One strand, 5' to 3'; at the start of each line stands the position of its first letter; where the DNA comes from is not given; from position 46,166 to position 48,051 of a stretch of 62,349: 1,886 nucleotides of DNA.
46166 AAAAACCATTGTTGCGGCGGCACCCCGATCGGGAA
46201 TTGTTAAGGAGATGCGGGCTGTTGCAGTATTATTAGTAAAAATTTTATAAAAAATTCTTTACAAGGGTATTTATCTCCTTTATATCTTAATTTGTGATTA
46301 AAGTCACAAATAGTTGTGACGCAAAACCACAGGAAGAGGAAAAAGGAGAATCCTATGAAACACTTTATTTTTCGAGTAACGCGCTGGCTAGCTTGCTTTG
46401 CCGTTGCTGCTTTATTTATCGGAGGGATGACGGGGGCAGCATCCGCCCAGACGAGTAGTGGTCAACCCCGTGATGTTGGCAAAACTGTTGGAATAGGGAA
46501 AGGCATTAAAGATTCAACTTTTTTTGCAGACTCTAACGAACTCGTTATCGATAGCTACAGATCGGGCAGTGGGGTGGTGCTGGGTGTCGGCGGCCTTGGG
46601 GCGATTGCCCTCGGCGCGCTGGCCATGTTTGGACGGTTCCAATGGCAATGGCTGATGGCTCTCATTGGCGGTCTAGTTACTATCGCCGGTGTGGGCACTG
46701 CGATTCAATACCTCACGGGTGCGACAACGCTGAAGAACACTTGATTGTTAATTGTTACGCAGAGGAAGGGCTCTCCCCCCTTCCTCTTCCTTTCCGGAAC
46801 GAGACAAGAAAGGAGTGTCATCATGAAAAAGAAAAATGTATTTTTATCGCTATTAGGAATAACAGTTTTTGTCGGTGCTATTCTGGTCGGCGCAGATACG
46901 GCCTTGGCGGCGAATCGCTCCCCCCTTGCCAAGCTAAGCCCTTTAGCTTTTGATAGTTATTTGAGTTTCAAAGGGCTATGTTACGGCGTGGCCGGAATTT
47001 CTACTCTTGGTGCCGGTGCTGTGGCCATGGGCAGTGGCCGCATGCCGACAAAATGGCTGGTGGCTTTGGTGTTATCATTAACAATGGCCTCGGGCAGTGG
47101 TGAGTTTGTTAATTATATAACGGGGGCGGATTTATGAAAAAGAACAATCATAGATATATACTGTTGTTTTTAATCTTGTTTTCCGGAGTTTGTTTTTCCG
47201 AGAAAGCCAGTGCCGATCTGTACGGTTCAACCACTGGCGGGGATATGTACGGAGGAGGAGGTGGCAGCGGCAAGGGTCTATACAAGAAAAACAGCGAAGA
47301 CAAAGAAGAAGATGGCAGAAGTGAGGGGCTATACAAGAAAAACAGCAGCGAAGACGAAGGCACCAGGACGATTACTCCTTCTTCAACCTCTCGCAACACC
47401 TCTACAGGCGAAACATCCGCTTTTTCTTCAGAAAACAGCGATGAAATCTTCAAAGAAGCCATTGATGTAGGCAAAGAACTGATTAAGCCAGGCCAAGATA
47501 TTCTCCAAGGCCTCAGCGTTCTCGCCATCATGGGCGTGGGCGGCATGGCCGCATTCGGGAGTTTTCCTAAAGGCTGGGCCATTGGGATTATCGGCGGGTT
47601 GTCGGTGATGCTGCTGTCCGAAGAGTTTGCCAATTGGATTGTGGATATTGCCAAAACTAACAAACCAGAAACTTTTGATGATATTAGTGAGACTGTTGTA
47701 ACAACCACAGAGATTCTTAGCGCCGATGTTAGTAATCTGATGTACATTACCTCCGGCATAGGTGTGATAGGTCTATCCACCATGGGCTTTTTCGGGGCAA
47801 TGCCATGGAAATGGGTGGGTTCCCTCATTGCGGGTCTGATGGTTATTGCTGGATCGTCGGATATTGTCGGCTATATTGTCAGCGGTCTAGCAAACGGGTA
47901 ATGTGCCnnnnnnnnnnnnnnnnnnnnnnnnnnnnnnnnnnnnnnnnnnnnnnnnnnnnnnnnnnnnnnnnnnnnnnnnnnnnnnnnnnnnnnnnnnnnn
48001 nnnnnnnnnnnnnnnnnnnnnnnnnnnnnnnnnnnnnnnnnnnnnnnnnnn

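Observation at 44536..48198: Six co-oriented genes: flhF-flhG followed by three VirB2-type pilin paralogues and VirB3, with no other flagellar or T4SS genes around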

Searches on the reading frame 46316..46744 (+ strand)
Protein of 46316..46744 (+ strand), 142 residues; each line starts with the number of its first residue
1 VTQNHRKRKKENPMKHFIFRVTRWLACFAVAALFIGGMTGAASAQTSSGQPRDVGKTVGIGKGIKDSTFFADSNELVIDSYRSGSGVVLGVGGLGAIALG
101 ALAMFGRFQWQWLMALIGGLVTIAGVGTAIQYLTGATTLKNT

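Call 3: search_protein_families(library=pfam, proteins=[window:46316-46744:+], max_evalue=1)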
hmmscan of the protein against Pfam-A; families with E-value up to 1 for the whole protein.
window:46316-46744:+ (142 aa): 7 families
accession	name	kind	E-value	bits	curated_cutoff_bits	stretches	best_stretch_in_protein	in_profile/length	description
PF04956.18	TrbC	-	0.0031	18.1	27.9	1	86-127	50-92/98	TrbC/VIRB2 pilin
PF20444.3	DUF6703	-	0.11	12.8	23.8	1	17-39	46-68/122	Family of unknown function (DUF6703)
PF00899.27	ThiF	-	0.23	11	28.1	1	82-106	19-43/238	ThiF family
PF15817.10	TMEM40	-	0.27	11.4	27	0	96-132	55-91/120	Transmembrane protein 40 family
PF07332.16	Phage_holin_3_6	-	0.28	11.7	28.4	1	84-128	41-85/116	Putative Actinobacterial Holin-X, holin superfamily III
PF13567.11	DUF4131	-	0.35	11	31.6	0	92-130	10-48/165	Domain of unknown function (DUF4131)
PF20990.2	DUF2207_C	-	0.74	9.9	33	0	64-137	118-192/247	Predicted membrane protein (DUF2207) C-terminal domain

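Call 4: search_protein_families(library=ncbifam, proteins=[window:46316-46744:+], max_evalue=1)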
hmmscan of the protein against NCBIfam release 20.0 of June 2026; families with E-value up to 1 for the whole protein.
window:46316-46744:+ (142 aa): 1 family
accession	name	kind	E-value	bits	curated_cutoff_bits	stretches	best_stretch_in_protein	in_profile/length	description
NF033634.1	SLATT_1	domain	0.38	10.7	41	0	91-133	34-74/132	SLATT domain-containing protein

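Call 68: search_solved_structures(query=A5, max_evalue=10, show_alignments=2)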
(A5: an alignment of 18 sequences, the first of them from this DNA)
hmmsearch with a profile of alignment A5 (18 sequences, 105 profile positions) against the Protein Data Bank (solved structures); distinct sequences matched with E-value up to 10: 8.
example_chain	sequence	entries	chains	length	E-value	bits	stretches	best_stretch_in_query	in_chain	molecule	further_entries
9giu_A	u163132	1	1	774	0.0086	19.7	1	27-89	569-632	Solute carrier family 45 member 4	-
9ghz_A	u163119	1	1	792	0.0091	19.6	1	27-89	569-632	Solute carrier family 45 member 4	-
5oxe_A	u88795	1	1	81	0.23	15.1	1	22-70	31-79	Major virion protein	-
1zgj_A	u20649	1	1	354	0.71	13.5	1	18-68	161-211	Isoflavanone 4'-O-methyltransferase'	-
1zga_A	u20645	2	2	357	0.71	13.5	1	18-68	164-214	Isoflavanone 4'-O-methyltransferase' | Isoflavanone 4'-O-methyltransferase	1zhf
1zg3_A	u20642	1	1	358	0.72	13.5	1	18-68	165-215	isoflavanone 4'-O-methyltransferase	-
9wfa_A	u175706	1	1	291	1.7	12.3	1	50-92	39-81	psXR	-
8qai_A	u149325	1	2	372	1.8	12.2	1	14-50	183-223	sc-CC-7-LI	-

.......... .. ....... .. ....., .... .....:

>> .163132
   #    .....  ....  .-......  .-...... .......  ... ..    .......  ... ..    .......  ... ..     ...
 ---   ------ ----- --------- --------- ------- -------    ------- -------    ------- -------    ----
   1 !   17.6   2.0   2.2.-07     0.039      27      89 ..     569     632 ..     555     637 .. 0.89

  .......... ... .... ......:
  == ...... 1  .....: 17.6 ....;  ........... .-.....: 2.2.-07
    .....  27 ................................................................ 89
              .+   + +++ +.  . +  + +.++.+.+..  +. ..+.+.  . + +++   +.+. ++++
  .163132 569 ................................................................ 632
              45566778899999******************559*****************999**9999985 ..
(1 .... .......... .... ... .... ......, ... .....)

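Call 69: search_protein_families(library=pfam, alignment_id=A5, max_evalue=0.1)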
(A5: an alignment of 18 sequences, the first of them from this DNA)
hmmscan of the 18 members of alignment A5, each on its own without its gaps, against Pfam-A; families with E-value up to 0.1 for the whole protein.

A. member 1, seq(129 aa): 1 family
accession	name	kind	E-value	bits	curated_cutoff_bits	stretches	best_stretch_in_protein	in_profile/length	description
PF04956.18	TrbC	-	0.0045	17.6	27.9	1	73-114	50-92/98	TrbC/VIRB2 pilin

B. families by the number of members that match (of 18 scanned): 4 families
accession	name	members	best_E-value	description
PF04956.18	TrbC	18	2.6e-10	TrbC/VIRB2 pilin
PF06781.17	CrgA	3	0.036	Cell division protein CrgA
PF07947.19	YhhN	1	0.0007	YhhN family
PF20957.2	GxGYxYP_N_2nd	1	0.0043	GxGYxYP_N second domain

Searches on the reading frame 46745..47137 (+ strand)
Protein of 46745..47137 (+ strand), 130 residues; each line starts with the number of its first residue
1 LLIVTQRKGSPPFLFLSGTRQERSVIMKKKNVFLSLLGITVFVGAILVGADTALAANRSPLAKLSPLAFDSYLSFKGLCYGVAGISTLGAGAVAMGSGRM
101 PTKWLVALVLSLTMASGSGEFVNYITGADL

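Call 3: search_protein_families(library=pfam, proteins=[window:46745-47137:+], max_evalue=1)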
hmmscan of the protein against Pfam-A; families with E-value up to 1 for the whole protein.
window:46745-47137:+ (130 aa): 2 families
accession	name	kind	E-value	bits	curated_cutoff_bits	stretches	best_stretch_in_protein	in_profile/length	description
PF04956.18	TrbC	-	0.0051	17.4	27.9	1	39-125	14-98/98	TrbC/VIRB2 pilin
PF00746.26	Gram_pos_anchor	-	0.8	10.2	20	1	29-49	15-35/43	LPXTG cell wall anchor motif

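Call 4: search_protein_families(library=ncbifam, proteins=[window:46745-47137:+], max_evalue=1)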
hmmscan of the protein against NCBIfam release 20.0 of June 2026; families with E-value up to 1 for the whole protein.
window:46745-47137:+ (130 aa): 0 families

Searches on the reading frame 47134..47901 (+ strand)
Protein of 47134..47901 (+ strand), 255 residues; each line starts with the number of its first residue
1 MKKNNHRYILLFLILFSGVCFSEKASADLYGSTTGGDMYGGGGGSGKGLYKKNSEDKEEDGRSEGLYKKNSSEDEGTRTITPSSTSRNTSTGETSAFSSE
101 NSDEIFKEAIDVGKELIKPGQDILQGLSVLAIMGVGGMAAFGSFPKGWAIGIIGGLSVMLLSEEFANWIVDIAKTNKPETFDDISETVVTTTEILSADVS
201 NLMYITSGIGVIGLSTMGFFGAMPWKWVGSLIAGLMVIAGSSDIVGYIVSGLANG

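Call 3: search_protein_families(library=pfam, proteins=[window:47134-47901:+], max_evalue=1)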
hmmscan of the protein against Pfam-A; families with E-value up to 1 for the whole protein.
window:47134-47901:+ (255 aa): 1 family
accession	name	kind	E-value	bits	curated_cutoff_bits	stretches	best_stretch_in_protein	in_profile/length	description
PF04956.18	TrbC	-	1.1e-12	48.4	27.9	2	199-248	48-98/98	TrbC/VIRB2 pilin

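Call 4: search_protein_families(library=ncbifam, proteins=[window:47134-47901:+], max_evalue=1)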
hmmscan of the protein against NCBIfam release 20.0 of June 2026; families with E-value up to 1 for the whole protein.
window:47134-47901:+ (255 aa): 1 family
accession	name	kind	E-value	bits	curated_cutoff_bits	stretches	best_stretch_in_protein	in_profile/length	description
NF053819.1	EF0750_LPXTG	subfamily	0.05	14.1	47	1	1-69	1-56/105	EF2685/EF0750 family sortase-dependent surface protein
